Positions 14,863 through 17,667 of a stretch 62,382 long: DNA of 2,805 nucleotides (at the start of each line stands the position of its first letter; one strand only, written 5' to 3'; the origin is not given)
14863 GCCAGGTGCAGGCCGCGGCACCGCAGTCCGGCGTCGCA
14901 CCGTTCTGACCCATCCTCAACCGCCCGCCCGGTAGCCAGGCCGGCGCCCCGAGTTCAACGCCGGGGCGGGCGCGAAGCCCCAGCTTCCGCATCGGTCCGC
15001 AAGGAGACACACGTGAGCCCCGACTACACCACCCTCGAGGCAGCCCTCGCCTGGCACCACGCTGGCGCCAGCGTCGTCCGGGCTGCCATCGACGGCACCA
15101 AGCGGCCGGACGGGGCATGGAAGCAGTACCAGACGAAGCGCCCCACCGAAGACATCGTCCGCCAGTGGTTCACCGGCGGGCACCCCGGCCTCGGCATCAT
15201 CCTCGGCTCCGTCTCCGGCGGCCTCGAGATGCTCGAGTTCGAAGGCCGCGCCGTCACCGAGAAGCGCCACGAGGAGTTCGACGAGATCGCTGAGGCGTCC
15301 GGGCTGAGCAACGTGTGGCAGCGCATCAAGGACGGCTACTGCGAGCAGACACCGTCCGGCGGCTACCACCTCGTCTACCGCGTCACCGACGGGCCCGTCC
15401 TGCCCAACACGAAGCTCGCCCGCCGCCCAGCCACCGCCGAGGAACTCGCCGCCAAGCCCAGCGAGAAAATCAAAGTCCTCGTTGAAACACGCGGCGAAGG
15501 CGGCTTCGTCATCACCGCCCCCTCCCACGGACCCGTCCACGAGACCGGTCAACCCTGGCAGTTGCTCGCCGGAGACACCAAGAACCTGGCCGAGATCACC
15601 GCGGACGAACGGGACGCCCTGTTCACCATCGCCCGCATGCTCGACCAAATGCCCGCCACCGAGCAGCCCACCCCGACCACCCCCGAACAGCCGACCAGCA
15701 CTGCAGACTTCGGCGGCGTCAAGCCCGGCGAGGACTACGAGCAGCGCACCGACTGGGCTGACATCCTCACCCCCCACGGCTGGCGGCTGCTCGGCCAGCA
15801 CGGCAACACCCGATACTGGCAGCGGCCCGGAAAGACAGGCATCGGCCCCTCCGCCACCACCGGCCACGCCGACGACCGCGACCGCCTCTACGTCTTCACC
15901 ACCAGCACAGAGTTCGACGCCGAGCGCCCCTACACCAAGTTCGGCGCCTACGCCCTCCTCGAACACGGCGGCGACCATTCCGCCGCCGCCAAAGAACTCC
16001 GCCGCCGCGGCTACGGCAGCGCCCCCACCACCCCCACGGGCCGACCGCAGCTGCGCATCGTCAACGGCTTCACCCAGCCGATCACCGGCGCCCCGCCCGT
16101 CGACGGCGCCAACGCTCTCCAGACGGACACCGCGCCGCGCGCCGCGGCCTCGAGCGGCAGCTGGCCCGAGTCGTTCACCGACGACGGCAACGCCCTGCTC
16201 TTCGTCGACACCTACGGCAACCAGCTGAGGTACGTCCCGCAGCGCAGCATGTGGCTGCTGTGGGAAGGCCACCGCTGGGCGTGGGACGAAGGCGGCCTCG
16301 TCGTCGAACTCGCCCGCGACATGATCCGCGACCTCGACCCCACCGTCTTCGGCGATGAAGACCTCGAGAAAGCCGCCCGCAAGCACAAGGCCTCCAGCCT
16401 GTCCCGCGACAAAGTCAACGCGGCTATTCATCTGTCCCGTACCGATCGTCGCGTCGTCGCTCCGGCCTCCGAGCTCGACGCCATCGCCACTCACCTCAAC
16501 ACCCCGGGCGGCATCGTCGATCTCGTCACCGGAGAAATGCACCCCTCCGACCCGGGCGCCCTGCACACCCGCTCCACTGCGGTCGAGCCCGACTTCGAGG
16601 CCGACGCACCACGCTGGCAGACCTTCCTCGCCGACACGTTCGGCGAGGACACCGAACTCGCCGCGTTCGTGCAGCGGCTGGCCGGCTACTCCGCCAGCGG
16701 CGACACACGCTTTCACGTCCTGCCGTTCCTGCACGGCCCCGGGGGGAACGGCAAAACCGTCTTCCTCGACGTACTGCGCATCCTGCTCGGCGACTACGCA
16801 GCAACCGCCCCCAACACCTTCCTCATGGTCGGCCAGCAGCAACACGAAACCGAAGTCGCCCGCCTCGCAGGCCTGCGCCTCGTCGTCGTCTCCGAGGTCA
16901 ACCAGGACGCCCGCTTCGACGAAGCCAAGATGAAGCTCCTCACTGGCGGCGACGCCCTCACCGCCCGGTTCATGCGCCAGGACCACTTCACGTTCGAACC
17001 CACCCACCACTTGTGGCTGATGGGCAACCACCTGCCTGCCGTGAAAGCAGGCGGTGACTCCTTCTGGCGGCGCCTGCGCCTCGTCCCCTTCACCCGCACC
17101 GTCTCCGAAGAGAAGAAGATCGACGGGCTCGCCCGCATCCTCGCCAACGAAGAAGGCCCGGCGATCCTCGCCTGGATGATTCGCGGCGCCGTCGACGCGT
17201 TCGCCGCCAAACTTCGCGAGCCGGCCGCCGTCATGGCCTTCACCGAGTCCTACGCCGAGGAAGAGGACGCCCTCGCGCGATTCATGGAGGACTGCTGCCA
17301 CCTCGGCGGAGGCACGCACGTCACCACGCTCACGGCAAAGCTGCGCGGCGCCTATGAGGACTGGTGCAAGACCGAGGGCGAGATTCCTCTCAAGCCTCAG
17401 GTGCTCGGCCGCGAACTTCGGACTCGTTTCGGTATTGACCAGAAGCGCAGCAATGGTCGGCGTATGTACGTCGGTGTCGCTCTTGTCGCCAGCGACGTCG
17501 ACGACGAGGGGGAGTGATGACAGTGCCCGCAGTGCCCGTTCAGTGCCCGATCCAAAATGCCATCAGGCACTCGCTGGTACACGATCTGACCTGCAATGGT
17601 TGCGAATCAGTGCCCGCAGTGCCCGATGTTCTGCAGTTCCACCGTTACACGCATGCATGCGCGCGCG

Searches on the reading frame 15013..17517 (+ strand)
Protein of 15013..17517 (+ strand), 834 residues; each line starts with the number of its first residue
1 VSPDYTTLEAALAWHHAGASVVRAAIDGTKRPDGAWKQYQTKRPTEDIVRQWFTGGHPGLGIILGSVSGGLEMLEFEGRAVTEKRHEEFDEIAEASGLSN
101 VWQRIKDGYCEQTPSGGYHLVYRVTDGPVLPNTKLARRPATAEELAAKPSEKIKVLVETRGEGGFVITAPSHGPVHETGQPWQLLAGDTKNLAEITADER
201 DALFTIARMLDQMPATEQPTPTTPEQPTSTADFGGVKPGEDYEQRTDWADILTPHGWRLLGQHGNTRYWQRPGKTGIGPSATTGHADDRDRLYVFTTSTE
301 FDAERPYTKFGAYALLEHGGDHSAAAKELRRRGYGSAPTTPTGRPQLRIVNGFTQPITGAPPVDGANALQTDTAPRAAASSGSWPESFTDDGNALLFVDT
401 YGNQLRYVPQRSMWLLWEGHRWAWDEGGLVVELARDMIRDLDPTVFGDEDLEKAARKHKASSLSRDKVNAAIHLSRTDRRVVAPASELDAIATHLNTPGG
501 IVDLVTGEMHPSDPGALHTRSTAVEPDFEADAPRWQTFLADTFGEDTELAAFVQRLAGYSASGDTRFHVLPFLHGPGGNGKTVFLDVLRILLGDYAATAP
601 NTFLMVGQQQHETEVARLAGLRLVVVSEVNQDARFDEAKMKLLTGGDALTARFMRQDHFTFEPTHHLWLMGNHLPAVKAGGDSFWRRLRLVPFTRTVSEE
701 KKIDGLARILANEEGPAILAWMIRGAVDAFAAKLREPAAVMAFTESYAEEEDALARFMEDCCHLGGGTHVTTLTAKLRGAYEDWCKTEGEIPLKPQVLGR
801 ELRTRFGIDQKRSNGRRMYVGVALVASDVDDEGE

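Call 13: search_protein_families(library=pfam, proteins=[window:15013-17517:+], max_evalue=0.01)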
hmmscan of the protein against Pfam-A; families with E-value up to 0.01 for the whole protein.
window:15013-17517:+ (834 aa): 3 families
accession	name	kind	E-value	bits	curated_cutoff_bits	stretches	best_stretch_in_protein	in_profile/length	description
PF08706.16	D5_N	-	5.2e-30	105.1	22.4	1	394-544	1-145/145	D5 N terminal like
PF19263.5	DUF5906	-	2.6e-11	44.6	27.6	1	573-687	1-114/114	Family of unknown function (DUF5906)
PF09250.16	Prim-Pol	-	1.2e-10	42.5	22.8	1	18-191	8-151/158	Bifunctional DNA primase/polymerase, N-terminal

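Call 14: search_protein_families(library=phrogs, proteins=[window:15013-17517:+], max_evalue=0.01)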
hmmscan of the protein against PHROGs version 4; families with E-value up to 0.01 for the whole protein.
window:15013-17517:+ (834 aa): 11 families
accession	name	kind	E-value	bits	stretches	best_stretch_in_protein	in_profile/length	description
phrog_2478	-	DNA, RNA and nucleotide metabolism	2.2e-161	539.8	1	360-827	379-843/854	DNA polymerase/primase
phrog_1156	-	DNA, RNA and nucleotide metabolism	1.1e-123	415.6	1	8-826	14-827/855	DNA primase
phrog_6088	-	DNA, RNA and nucleotide metabolism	1.6e-106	358.5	1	387-827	329-766/772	DNA primase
phrog_1829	-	DNA, RNA and nucleotide metabolism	4.3e-95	320.5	1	386-824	322-755/772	DNA primase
phrog_19930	-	DNA, RNA and nucleotide metabolism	1.1e-66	226.7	1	9-338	12-333/865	DNA polymerase/primase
phrog_1883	-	DNA, RNA and nucleotide metabolism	1.2e-64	219.9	1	464-829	386-752/756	DNA helicase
phrog_16950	-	DNA, RNA and nucleotide metabolism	1.5e-61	209.4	1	388-803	366-807/843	DNA primase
phrog_864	-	DNA, RNA and nucleotide metabolism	6.5e-59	201.3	1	489-823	285-624/1064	DNA primase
phrog_7601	-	unknown function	6.1e-38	131.9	1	563-825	15-272/289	-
phrog_16213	-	DNA, RNA and nucleotide metabolism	5e-12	45.9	1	494-775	315-597/732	DNA primase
phrog_2249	-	DNA, RNA and nucleotide metabolism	4e-08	33.4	1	572-803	530-757/802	DNA primase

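Call 16: search_dna_similar(query=window:15013-17517:+, collection=phages, mode=protein, max_rows=30)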
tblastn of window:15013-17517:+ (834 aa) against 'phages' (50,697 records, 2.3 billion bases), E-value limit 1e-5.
Records with a match: 977; places in all: 977; records where one place covers at least 80% of the query: 15.
Best place of each record, by identity: <60% 977.
By first word of the organism name: Mycobacterium 286; Microbacterium 120; Gordonia 103; Streptococcus 101; Arthrobacter 94; Streptomyces 47; Lactobacillus 17; Curtobacterium 17; Corynebacterium 15; Cellulophaga 14; and 52 more.
By host as written in the record: Mycobacterium smegmatis mc2 155 201; Microbacterium foliorum NRRL B-24224 59; Gordonia terrae 3612 52; Arthrobacter globiformis B-2979 51; - 45; Mycobacterium smegmatis mc#155 42; Microbacterium foliorum NRRL B-24224 SEA 36; Gordonia rubripertincta NRRL B-16540 24; and 237 more.
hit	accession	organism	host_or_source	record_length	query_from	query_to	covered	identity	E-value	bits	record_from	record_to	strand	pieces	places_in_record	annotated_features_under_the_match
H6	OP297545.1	Arthrobacter phage Shambre1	Arthrobacter globiformis B-2979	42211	18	826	97%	47.2%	0e+0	649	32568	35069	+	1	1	52: DNA primase/polymerase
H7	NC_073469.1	Arthrobacter phage Shambre1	Arthrobacter globiformis B-2979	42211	18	826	97%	47.2%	0e+0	649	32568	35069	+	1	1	52: DNA primase/polymerase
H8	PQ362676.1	Arthrobacter phage ChuckDuck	Arthrobacter globiformis B-2979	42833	18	832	98%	46.1%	0e+0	624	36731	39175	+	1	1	59: DNA primase/helicase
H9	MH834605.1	Arthrobacter phage Constance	Arthrobacter globiformis NRRL B-2979 SEA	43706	18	832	98%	46.0%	0e+0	623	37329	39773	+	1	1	59: DNA primase/polymerase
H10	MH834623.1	Arthrobacter phage Peas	Arthrobacter globiformis NRRL B-2979 SEA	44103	18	832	98%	46.0%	0e+0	623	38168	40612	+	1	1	60: DNA primase/polymerase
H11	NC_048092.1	Arthrobacter phage Constance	Arthrobacter globiformis NRRL B-2979 SEA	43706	18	832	98%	46.0%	0e+0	623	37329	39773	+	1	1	59: DNA polymerase/primase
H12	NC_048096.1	Arthrobacter phage Peas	Arthrobacter globiformis NRRL B-2979 SEA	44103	18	832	98%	46.0%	0e+0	623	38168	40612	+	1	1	60: DNA polymerase/primase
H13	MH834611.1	Arthrobacter phage Eileen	Arthrobacter globiformis NRRL B-2979 SEA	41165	18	832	98%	46.0%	0e+0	621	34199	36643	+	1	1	54: DNA primase/polymerase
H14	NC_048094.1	Arthrobacter phage Eileen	Arthrobacter globiformis NRRL B-2979 SEA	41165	18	832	98%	46.0%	0e+0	621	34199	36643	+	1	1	54: DNA polymerase/primase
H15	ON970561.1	Arthrobacter phage GlobiWarming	Arthrobacter globiformis NRRL B-2979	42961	18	832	98%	45.7%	0e+0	618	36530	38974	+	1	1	63: DNA primase/helicase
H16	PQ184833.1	Arthrobacter phage RootBeer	Arthrobacter globiformis B-2979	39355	18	832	98%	45.0%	0e+0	601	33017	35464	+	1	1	48: DNA primase/helicase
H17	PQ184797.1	Arthrobacter phage Karkharias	Arthrobacter globiformis B-2979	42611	18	808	95%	46.3%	0e+0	597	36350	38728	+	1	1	58: DNA primase/polymerase/helicase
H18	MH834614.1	Arthrobacter phage Judy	Arthrobacter globiformis NRRL B-2979 SEA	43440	18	832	98%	44.9%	0e+0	617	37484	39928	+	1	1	63: DNA primase/polymerase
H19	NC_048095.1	Arthrobacter phage Judy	Arthrobacter globiformis NRRL B-2979 SEA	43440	18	832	98%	44.9%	0e+0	617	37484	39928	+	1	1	63: DNA polymerase/primase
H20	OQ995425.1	Arthrobacter phage PeggyLeg03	Arthrobacter globiformis NRRL B-2979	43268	18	808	95%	45.5%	0e+0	595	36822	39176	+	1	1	59: DNA primase/helicase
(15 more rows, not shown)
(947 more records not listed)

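Call 18: find_related_loci(query=window:15013-17517:+, collection=genome_contigs, flank=6000)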
Query window:15013-17517:+ (834 aa) in genome_contigs; peptide patterns used: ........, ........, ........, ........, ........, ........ (x = any residue, [..] = any of these).
52 stretches matched a pattern; 7 encode a relative of the query (tblastn E <= 1e-3); 7 distinct loci.
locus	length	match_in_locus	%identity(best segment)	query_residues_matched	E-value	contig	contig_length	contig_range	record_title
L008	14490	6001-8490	62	1-831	0e+0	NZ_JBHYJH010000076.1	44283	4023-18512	Streptomyces sp. NPDC059003 NPDC059003_T45_B5.ctg-0076, whole genome shotgun sequence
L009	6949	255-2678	61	20-824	0e+0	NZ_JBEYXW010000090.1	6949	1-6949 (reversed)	Saccharomonospora sp. NPDC046836 NPDC046836_298_D2.ctg-0090, whole genome shotgun sequence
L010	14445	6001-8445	58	20-831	0e+0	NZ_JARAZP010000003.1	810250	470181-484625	Streptomyces turgidiscabies strain ATCC 700248 NODE_3_length_810250_cov_30.217936, whole genome shotgun sequence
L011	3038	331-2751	47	7-832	0e+0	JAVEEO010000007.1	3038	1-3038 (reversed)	MAG: Pseudonocardiales bacterium isolate BP_201 scaffold_4453486, whole genome shotgun sequence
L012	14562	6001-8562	44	6-834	0e+0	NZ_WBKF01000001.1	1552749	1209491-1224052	Pseudoclavibacter sp. CFCC 11306 Scaffold1, whole genome shotgun sequence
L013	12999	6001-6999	64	7-341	5e-123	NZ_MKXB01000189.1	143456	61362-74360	Streptomyces sp. CC53 NODE_51_length_143398_cov_117.131561, whole genome shotgun sequence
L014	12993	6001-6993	41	27-360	1e-62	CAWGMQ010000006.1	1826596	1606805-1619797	MAG: uncultured Planctomycetota bacterium isolate MFD09567.bin.1.13 genome assembly, contig: contig_20, whole genome sho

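Call 21: find_related_loci(query=window:15013-17517:+, collection=viral_contigs, flank=3000)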
Query window:15013-17517:+ (834 aa) in viral_contigs; peptide patterns used: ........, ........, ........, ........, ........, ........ (x = any residue, [..] = any of these).
10 stretches matched a pattern; 6 encode a relative of the query (tblastn E <= 1e-3); 6 distinct loci.
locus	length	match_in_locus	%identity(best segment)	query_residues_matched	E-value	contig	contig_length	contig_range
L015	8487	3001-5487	75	1-831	0e+0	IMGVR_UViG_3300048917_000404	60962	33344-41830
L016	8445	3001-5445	58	20-831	0e+0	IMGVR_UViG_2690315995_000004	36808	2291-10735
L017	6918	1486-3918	59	20-824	0e+0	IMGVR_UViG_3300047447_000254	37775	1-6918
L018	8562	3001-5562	44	6-834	0e+0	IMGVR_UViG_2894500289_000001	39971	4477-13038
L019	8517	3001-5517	43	6-828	0e+0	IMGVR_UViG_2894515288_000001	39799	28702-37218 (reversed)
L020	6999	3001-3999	64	7-341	3e-123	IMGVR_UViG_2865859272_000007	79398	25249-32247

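Call 25: find_related_loci(query=A1, collection=metagenome_contigs, flank=2500)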
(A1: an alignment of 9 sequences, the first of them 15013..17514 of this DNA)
Query A1 (834 aa) in metagenome_contigs; peptide patterns used: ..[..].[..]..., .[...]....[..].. (x = any residue, [..] = any of these).
600 stretches matched a pattern (row limit reached: there are more); 562 encode a relative of the query (tblastn E <= 1e-3); the best 80 are kept; 80 distinct loci.
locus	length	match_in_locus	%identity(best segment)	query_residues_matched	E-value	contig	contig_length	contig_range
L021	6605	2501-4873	50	8-830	0e+0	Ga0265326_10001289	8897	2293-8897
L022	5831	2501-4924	50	6-834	0e+0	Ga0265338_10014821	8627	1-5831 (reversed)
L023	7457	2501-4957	48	6-825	0e+0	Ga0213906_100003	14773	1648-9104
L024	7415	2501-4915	47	4-826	0e+0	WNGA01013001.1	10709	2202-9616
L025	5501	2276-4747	47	6-827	0e+0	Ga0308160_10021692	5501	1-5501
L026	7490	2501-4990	44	6-825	0e+0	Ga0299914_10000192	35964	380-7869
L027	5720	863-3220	44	8-832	0e+0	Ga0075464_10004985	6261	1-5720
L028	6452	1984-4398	45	8-832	0e+0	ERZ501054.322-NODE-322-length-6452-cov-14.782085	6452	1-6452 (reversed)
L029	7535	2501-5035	42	8-830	0e+0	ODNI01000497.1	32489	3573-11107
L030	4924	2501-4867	47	20-832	0e+0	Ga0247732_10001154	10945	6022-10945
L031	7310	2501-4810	45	28-834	0e+0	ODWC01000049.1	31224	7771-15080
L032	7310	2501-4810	45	28-834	0e+0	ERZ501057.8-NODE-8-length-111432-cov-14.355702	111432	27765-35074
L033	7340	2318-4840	42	7-825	0e+0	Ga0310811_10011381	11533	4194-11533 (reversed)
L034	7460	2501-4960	41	21-829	0e+0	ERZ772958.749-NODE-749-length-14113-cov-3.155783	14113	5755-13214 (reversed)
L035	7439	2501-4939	43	13-832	2e-176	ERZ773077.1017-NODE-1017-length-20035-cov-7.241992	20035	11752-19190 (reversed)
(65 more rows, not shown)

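Call 26: search_solved_structures(query=window:15013-17514:+, max_evalue=0.01)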
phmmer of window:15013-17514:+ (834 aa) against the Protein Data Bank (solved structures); distinct sequences matched with E-value up to 0.01: 3.
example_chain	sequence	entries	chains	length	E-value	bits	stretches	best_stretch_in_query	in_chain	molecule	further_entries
8iqh_A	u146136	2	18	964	0.0021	19.3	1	574-689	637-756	Putative primase C962R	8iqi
9ivf_A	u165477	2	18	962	0.0025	19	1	574-689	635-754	Putative primase C962R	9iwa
8wvz_A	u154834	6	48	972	0.0025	19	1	574-689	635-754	Putative primase C962R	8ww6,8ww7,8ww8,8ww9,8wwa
